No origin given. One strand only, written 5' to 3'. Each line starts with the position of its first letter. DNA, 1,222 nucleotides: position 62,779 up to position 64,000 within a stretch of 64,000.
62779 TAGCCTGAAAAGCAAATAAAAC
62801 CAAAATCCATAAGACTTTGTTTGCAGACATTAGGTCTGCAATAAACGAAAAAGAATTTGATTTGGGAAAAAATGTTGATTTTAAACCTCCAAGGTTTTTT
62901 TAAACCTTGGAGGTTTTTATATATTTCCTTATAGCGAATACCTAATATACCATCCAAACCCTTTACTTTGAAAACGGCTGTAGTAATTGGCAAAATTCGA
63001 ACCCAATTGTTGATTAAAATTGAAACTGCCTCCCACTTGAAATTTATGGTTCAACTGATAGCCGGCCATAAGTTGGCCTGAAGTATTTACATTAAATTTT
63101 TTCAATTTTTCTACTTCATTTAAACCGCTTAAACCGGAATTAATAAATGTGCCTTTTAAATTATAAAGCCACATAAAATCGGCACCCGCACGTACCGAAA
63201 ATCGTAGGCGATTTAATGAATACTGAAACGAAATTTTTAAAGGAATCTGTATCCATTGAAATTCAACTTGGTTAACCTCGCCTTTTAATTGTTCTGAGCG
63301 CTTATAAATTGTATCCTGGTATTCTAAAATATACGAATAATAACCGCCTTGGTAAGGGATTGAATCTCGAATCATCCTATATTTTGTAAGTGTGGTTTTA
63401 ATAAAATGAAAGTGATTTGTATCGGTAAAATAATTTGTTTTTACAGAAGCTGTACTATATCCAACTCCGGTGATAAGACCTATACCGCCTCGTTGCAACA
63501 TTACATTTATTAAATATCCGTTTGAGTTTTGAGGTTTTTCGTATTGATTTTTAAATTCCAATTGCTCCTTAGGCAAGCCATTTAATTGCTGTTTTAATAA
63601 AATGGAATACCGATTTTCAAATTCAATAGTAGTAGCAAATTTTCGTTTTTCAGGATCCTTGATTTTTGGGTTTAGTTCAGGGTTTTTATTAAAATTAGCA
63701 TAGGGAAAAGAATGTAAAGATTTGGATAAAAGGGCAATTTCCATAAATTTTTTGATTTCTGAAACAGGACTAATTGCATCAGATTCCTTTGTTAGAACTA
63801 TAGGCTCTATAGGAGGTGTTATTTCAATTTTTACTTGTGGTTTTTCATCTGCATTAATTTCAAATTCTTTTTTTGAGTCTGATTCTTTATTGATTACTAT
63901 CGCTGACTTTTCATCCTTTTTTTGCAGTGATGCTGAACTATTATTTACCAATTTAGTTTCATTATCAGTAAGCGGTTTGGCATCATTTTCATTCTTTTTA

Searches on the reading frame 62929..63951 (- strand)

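Call 50: search_protein_families(library=pfam, proteins=[window:62929-63951:-], max_evalue=0.001)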
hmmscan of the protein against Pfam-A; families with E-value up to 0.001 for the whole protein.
window:62929-63951:- (340 aa): 0 families

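Call 65: search_protein_families(library=pfam, proteins=[window:62929-63951:-], max_evalue=0.01)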
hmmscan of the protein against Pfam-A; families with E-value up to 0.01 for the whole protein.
window:62929-63951:- (340 aa): 1 family
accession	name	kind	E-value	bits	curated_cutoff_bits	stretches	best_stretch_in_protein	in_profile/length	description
PF07613.16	DUF1576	-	0.0081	16.2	25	0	253-313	17-77/178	Protein of unknown function (DUF1576)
